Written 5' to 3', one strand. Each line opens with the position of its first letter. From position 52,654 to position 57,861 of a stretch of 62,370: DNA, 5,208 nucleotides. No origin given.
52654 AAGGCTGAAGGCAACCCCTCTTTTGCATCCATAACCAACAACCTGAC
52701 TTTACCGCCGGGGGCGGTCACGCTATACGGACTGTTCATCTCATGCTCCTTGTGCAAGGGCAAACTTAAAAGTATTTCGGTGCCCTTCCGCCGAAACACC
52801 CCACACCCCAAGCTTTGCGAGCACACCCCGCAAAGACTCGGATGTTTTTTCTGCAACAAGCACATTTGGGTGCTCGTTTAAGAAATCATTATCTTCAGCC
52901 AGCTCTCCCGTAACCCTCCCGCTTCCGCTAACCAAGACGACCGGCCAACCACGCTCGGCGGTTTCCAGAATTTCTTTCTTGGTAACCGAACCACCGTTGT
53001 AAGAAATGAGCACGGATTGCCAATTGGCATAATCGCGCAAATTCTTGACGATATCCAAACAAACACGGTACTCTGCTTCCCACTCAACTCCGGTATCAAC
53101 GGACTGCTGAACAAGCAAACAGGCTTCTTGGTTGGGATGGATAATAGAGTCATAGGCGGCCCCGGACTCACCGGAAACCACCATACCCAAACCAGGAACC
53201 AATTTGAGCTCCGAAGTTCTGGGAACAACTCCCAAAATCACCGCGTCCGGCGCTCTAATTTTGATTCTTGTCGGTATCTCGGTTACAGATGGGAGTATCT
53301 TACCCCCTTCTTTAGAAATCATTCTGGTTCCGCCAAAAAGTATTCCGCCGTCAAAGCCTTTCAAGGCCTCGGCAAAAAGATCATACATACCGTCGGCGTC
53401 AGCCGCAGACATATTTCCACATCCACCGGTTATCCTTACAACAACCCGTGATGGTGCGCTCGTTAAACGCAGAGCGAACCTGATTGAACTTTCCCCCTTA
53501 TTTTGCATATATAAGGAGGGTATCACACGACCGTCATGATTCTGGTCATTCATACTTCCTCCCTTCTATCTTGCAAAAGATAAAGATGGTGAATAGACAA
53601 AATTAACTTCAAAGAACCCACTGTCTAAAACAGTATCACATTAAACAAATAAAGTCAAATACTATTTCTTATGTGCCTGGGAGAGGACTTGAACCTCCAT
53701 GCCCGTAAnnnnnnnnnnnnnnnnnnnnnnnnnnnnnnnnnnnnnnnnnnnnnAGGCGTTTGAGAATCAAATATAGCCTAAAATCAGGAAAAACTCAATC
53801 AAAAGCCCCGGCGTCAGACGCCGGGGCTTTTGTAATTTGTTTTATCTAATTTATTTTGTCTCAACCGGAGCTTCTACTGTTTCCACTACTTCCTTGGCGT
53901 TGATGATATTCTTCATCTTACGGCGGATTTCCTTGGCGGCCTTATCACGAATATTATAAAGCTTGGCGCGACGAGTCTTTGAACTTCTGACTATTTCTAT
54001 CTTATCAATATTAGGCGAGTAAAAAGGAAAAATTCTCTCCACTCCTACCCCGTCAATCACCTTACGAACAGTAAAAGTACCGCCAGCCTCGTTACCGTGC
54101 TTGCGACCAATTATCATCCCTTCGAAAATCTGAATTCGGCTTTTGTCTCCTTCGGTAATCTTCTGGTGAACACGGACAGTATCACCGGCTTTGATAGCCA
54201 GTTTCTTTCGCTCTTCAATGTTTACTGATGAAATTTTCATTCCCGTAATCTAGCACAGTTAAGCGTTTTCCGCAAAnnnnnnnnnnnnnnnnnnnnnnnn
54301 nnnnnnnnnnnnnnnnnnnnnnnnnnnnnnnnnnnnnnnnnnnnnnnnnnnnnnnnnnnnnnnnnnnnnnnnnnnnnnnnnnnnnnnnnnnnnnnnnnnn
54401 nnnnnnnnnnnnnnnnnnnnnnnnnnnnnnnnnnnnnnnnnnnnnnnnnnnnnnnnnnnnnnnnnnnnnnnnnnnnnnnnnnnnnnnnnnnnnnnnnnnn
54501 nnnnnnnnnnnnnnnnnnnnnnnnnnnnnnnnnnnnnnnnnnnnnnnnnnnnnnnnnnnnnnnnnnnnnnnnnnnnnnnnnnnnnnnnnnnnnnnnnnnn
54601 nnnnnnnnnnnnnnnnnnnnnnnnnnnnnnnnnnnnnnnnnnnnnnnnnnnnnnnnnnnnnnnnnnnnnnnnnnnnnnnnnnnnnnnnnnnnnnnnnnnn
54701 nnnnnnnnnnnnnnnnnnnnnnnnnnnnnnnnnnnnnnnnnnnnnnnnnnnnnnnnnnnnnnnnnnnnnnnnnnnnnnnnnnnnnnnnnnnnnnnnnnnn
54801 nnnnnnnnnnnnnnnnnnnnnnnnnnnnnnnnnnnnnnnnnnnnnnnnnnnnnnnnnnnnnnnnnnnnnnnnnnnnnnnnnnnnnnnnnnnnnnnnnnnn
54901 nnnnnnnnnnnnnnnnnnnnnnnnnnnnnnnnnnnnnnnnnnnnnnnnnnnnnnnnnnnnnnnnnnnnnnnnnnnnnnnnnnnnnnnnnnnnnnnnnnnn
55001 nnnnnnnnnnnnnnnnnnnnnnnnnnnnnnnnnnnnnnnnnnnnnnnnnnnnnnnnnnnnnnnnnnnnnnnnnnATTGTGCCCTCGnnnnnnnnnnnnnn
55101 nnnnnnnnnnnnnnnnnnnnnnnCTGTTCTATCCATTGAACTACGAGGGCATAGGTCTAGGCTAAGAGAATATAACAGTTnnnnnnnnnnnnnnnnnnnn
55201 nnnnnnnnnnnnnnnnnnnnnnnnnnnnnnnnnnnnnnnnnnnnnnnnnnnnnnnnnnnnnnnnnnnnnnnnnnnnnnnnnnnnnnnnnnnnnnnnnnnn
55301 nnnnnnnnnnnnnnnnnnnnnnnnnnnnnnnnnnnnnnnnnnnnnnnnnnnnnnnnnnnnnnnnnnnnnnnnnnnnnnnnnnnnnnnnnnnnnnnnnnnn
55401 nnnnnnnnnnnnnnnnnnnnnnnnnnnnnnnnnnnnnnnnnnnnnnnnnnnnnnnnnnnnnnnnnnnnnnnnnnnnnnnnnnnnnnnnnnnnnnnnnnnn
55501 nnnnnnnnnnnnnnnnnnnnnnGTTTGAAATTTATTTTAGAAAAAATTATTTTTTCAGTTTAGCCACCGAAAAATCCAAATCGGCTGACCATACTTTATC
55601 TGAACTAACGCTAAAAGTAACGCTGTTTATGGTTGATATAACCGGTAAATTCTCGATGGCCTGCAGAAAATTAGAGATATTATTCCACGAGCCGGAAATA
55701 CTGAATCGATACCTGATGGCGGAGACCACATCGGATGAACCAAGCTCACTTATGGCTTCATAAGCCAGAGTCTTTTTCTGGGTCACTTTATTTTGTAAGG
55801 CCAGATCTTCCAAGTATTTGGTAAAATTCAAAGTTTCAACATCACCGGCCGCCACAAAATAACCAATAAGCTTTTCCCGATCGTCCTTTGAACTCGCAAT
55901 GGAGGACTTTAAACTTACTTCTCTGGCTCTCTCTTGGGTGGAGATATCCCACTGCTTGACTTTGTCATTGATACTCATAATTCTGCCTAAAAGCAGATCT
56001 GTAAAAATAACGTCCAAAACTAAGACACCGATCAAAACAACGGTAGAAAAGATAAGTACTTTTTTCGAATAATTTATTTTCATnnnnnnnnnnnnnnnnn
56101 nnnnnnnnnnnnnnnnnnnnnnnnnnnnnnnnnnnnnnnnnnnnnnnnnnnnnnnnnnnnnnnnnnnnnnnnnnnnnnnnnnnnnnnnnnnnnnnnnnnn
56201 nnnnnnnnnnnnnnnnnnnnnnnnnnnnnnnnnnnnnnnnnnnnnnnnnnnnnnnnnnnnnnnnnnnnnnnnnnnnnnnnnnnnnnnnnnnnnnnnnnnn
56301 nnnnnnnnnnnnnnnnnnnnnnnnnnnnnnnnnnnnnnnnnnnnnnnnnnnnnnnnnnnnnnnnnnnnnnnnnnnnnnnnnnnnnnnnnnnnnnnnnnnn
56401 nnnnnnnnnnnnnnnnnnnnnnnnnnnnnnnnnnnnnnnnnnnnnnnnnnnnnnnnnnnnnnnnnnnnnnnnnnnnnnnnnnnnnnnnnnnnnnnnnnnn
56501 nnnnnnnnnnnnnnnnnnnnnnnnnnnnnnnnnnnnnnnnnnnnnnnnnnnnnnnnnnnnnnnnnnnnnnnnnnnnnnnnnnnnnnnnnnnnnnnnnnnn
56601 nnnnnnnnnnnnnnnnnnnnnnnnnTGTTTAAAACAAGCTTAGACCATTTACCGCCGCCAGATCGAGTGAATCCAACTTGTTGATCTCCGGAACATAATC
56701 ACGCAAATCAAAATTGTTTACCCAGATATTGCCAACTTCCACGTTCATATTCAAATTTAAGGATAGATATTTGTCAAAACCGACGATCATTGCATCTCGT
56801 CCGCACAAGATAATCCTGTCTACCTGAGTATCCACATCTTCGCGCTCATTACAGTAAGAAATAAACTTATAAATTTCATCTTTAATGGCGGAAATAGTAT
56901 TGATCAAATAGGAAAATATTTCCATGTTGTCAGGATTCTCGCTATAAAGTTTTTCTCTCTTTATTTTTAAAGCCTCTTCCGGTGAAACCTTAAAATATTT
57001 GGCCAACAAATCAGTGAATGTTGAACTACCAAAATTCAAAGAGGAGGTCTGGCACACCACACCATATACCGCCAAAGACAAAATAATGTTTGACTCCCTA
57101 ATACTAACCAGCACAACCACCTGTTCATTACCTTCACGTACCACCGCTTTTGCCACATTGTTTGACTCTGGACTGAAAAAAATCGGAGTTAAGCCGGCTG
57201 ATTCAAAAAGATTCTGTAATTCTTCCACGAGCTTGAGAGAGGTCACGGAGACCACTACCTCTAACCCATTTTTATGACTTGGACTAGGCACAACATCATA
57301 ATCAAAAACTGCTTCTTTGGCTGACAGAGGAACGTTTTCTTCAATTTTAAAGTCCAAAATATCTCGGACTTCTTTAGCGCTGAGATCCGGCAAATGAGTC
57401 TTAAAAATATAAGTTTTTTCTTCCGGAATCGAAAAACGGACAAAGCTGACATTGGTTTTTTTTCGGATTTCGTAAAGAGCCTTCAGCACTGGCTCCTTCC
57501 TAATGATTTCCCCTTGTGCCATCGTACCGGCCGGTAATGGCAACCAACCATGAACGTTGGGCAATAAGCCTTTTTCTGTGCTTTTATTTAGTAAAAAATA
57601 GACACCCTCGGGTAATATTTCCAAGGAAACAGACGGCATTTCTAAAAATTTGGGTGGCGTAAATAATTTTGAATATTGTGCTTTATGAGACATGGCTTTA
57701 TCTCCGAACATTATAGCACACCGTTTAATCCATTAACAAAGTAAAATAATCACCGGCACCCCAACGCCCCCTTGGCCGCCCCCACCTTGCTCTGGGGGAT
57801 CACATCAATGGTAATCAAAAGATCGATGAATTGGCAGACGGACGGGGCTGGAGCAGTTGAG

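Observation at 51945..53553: Tandem, divergent pair of SLOG/LSDAT-like proteins forming a two-gene operon beside tRNA-Leu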

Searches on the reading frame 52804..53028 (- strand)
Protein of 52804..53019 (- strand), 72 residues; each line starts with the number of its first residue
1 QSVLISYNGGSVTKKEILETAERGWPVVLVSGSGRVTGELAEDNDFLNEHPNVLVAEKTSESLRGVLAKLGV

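Call 69: search_solved_structures(query=window:52804-53019:-, max_evalue=10, show_alignments=5)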
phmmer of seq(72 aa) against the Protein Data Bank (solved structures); distinct sequences matched with E-value up to 10: 2.
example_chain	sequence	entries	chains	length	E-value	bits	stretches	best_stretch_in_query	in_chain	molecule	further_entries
1jo0_A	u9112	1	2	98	0.18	15.2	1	20-55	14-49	HYPOTHETICAL PROTEIN HI1333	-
1e19_A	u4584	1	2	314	1.5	12.3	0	13-41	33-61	CARBAMATE KINASE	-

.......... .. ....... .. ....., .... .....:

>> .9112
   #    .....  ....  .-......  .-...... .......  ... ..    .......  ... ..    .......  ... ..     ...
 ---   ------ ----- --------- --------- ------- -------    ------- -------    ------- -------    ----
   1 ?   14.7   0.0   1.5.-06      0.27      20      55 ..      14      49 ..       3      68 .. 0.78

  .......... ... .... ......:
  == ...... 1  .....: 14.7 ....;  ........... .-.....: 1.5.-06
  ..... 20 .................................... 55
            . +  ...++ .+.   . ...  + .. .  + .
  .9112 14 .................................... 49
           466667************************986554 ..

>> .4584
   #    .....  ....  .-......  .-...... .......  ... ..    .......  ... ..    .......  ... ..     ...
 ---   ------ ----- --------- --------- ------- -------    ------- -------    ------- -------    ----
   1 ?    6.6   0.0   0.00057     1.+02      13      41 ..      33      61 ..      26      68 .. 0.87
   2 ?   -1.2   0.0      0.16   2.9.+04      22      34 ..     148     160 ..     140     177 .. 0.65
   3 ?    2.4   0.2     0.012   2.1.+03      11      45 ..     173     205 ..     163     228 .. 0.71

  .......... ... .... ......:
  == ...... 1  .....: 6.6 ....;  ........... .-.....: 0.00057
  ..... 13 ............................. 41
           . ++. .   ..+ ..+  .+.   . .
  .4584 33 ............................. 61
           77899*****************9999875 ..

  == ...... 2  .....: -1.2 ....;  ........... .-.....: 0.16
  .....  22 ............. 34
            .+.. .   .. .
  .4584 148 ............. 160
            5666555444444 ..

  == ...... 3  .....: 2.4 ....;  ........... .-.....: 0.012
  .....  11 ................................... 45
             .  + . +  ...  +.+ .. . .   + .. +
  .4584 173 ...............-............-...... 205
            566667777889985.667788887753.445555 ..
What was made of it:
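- Tried and rejected: Single-sequence PDB search with the C-terminal segment gave noise (call 69).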

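Call 85: search_solved_structures(query=A6, max_evalue=10, show_alignments=5)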
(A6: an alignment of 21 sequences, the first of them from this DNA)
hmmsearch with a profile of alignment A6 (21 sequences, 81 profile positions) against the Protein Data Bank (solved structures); distinct sequences matched with E-value up to 10: 29.
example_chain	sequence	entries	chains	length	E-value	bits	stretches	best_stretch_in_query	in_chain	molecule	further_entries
8e6t_A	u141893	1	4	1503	0.0027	20.7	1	9-49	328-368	Transient receptor potential cation channel subfamily M member 2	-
6puo_A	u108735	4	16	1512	0.0028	20.7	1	9-49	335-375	Transient receptor potential cation channel subfamily M member 2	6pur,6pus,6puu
6mix_A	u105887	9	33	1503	0.0028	20.6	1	9-49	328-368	Transient receptor potential cation channel subfamily M member 2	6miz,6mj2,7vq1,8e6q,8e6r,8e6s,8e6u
6bpq_A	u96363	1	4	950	0.0039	20.2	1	12-51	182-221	Transient receptor potential cation channel subfamily M member 8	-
6o6a_A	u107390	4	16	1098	0.0044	20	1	12-51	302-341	Transient receptor potential cation channel subfamily M member 8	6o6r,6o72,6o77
9p7s_A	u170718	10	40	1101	0.0044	20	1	12-51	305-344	Transient receptor potential cation channel subfamily M member 8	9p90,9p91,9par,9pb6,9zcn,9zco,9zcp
9zcr_A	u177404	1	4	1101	0.0044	20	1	12-51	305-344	Transient receptor potential cation channel subfamily M member 8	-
8e4q_A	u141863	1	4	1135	0.0046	20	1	12-51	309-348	Transient receptor potential cation channel subfamily M member 8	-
9b6i_A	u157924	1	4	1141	0.0046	19.9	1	12-51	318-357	Transient receptor potential cation channel subfamily M member 8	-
6nr4_A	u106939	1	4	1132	0.0047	19.9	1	12-51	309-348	Transient receptor potential cation channel subfamily M member 8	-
6nr2_A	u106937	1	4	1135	0.0048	19.9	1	12-51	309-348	Transient receptor potential cation channel subfamily M member 8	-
6nr3_A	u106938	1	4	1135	0.0048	19.9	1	12-51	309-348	Transient receptor potential cation channel subfamily M member 8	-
8bdc_A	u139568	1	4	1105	0.0076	19.2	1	12-55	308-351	Transient receptor potential cation channel subfamily M member 8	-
9p8y_A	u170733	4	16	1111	0.0077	19.2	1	12-55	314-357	Transient receptor potential cation channel subfamily M member 8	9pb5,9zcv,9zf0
9zcu_A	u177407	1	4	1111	0.0077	19.2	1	12-55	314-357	Transient receptor potential cation channel subfamily M member 8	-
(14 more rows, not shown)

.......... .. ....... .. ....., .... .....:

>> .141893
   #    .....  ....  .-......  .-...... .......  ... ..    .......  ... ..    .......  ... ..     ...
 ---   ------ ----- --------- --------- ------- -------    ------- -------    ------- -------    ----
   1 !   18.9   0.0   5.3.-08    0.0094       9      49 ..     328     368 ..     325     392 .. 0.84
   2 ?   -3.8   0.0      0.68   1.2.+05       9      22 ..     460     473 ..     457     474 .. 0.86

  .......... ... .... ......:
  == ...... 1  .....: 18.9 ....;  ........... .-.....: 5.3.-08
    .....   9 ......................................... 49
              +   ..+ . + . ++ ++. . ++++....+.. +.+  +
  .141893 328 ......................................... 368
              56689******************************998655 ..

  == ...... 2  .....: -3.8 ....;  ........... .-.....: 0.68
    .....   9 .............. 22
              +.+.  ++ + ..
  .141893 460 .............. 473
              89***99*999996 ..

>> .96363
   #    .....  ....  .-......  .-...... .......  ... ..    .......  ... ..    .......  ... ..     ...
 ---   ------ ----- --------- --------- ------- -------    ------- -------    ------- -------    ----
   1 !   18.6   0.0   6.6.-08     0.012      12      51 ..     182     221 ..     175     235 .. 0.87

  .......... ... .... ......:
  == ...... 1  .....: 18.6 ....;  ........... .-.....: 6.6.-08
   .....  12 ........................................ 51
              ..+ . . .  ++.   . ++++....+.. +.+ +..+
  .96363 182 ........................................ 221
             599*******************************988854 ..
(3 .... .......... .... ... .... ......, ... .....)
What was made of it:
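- Closest known: TRPM2 MHR1/2 domain. Different: It has Thr where A and B (and LOG) have the invariant Glu (call 85).
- Tried and rejected: A small profile of that segment gave the TRPM2/TRPM8/TM1055 alignments used here (call 85).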

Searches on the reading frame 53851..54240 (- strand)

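Call 14: search_protein_families(library=pfam, proteins=[window:53851-54240:-], max_evalue=0.001)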
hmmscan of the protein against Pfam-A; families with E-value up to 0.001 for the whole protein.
window:53851-54240:- (129 aa): 1 family
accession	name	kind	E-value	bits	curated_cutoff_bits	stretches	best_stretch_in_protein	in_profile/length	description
PF01245.26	Ribosomal_L19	-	3.2e-35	120.9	22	1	12-108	14-109/111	Ribosomal protein L19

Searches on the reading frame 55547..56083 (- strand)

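Call 14: search_protein_families(library=pfam, proteins=[window:55547-56083:-], max_evalue=0.001)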
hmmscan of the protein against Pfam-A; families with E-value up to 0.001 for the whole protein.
window:55547-56083:- (178 aa): 1 family
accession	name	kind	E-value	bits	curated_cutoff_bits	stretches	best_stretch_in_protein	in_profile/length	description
PF04350.18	PilO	-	0.00036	21.1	22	1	117-171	81-134/145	Pilus assembly protein, PilO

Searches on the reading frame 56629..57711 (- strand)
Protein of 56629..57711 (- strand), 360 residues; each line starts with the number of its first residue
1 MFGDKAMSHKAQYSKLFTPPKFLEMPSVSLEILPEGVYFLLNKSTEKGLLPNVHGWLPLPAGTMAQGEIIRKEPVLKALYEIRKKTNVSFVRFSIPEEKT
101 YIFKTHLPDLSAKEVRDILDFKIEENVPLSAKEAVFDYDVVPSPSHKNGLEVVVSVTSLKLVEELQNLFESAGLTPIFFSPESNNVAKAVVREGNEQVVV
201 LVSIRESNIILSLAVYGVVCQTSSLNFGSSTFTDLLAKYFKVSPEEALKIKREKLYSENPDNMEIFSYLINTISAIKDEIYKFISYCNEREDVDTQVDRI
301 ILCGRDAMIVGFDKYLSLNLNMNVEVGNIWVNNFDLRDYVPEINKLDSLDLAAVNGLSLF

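Call 14: search_protein_families(library=pfam, proteins=[window:56629-57711:-], max_evalue=0.001)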
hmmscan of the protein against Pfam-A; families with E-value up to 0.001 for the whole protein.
window:56629-57711:- (360 aa): 1 family
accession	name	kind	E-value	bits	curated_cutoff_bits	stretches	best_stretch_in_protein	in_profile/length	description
PF11104.14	PilM_2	-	1.1e-20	74.3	27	1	45-331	17-309/340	Type IV pilus assembly protein PilM;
